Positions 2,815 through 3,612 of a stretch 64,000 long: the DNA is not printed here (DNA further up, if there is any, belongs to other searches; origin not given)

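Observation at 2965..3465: Miniature HUH (Rep_1-like) protein with an inserted CxxC...CxxC motif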

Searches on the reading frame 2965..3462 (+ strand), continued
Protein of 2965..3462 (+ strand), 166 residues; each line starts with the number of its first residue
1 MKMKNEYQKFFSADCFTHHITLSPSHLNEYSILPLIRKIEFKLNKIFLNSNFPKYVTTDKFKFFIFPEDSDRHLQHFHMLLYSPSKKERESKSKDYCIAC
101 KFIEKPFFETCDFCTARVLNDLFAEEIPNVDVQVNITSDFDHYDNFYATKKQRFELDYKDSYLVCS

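Call 83: find_encoding_contigs(protein=P0084, flank=6000, max_places=2)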
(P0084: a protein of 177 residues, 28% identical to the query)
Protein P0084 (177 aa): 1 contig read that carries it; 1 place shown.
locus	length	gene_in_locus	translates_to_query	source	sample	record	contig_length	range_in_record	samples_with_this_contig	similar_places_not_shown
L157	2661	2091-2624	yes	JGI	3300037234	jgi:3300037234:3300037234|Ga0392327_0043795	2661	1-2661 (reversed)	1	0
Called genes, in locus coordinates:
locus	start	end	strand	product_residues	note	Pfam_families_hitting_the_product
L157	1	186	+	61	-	?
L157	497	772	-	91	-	-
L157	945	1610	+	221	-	PF03458:Gly_transporter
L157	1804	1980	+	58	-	-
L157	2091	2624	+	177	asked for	-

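Call 89: fold_search(model_id=the predicted structure, library=viral)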
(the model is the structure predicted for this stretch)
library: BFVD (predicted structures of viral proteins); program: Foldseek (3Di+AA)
matches with E <= 10: 1314; with E <= 0.001: 7
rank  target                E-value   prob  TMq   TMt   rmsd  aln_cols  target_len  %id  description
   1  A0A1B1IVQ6            1.2e-04  1.00  0.54  0.69   3.9       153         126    9  (no name in the UniProt tables at hand)
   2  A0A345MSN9            1.5e-04  1.00  0.46  0.35   4.6       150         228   14  (no name in the UniProt tables at hand)
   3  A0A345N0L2            4.3e-04  1.00  0.55  0.36   4.7       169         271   12  (no name in the UniProt tables at hand)
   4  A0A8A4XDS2            4.6e-04  1.00  0.35  0.10   6.4       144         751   13  Nonstructural protein [Phylloscopus proregulus Ichthamaparvovirus]
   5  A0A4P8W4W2            5.5e-04  1.00  0.48  0.20   8.7       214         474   16  (no name in the UniProt tables at hand)
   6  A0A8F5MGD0            5.5e-04  0.91  0.30  0.21  14.7       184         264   14  (no name in the UniProt tables at hand)
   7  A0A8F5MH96            9.7e-04  0.51  0.20  0.11  15.4       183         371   16  (no name in the UniProt tables at hand)
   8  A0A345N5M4            1.0e-03  0.92  0.31  0.23   8.9       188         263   16  (no name in the UniProt tables at hand)
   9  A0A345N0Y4            1.2e-03  0.93  0.32  0.30  13.0       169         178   13  (no name in the UniProt tables at hand)
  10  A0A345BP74            1.3e-03  1.00  0.48  0.19   4.9       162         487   14  (no name in the UniProt tables at hand)
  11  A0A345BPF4            1.3e-03  0.99  0.39  0.34   7.3       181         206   12  (no name in the UniProt tables at hand)
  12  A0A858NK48            1.6e-03  0.99  0.37  0.26   7.5       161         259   12  (no name in the UniProt tables at hand)
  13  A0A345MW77            1.7e-03  1.00  0.52  0.22   7.0       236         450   11  (no name in the UniProt tables at hand)
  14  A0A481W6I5            1.7e-03  0.96  0.30  0.10   7.3       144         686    9  NS1 [Tasmanian devil-associated chapparvovirus 1]
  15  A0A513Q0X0            1.8e-03  0.96  0.29  0.27   7.5       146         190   10  Nonstructural protein (Fragment) [Porcine parvovirus 7]
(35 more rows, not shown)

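Call 106: search_protein_families(library=pfam, proteins=[L008:1004-1369:+, L043:964-1353:+, L001:8448-8840:+, L001:7103-7669:+, L001:9298-10815:-, L012:3637-4221:-, L148:197-781:+], max_evalue=0.1)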
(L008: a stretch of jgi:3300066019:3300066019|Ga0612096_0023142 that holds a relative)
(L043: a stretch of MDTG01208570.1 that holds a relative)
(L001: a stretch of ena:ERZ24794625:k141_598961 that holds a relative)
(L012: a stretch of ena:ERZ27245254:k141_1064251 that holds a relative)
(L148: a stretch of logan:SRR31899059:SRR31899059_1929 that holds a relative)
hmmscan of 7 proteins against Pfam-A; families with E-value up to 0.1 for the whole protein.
L008:1004-1369:+ (122 aa): 0 families

L043:964-1353:+ (130 aa): 3 families
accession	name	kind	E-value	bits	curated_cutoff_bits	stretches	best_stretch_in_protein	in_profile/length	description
PF25327.1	UBL_ZFAND1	-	0.018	15.6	27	1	41-80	21-61/69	ZFAND1-like ubiquitin-like domain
PF16271.10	DUF4924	-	0.018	15.5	30.3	1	20-100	41-119/179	Domain of unknown function (DUF4924)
PF04316.19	FlgM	-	0.05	14.3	25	0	111-128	20-37/55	Anti-sigma-28 factor, FlgM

L001:8448-8840:+ (131 aa): 0 families

L001:7103-7669:+ (189 aa): 0 families

L001:9298-10815:- (506 aa): 2 families
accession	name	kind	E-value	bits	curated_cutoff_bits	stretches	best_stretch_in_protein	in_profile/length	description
PF16227.11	DUF4886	-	0.0085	15.6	26.7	1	87-181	53-147/242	Domain of unknown function (DUF4886)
PF25787.1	HTH_SB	-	0.051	13.8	43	0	72-96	6-30/53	Sleeping Beauty transposase HTH domain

L012:3637-4221:- (195 aa): 12 families
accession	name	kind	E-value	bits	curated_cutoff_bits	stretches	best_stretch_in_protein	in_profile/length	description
PF00239.26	Resolvase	-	2.7e-39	135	23.3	1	3-146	1-144/145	Resolvase, N terminal domain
PF13936.12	HTH_38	-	0.00055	20.1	27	1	161-184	12-35/44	Helix-turn-helix domain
PF13384.12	HTH_23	-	0.0011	19.1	24.6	1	156-187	4-35/50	Homeodomain-like domain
PF18024.7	HTH_50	-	0.0011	19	27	1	152-190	6-44/50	Helix-turn-helix domain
PF08874.15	DUF1835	-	0.0015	19.1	21.1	1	28-99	50-118/122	Domain of unknown function (DUF1835)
PF02796.21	HTH_7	-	0.002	18.6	23.8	1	149-183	1-35/45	Helix-turn-helix domain of resolvase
PF00249.37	Myb_DNA-binding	-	0.029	14.9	24.4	0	166-192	17-40/46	Myb-like DNA-binding domain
PF22806.1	M_C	-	0.031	15.1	27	0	65-98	36-71/99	Protein M, C-terminal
PF11242.13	DUF2774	-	0.042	14.5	29.2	1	159-188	3-32/63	Protein of unknown function (DUF2774)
PF13412.12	HTH_24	-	0.053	13.5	21.9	0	169-193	17-41/48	Winged helix-turn-helix DNA-binding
PF22688.2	Hda_lid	-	0.062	13.7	27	0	60-94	11-48/65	Hda, lid domain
PF13565.12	HTH_32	-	0.07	14.1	33.7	0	147-186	22-69/73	Homeodomain-like domain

L148:197-781:+ (195 aa): 1 family
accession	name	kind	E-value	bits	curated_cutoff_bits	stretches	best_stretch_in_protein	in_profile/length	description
PF00589.27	Phage_integrase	-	9.4e-21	74.8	27.1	1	9-184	2-169/172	Phage integrase family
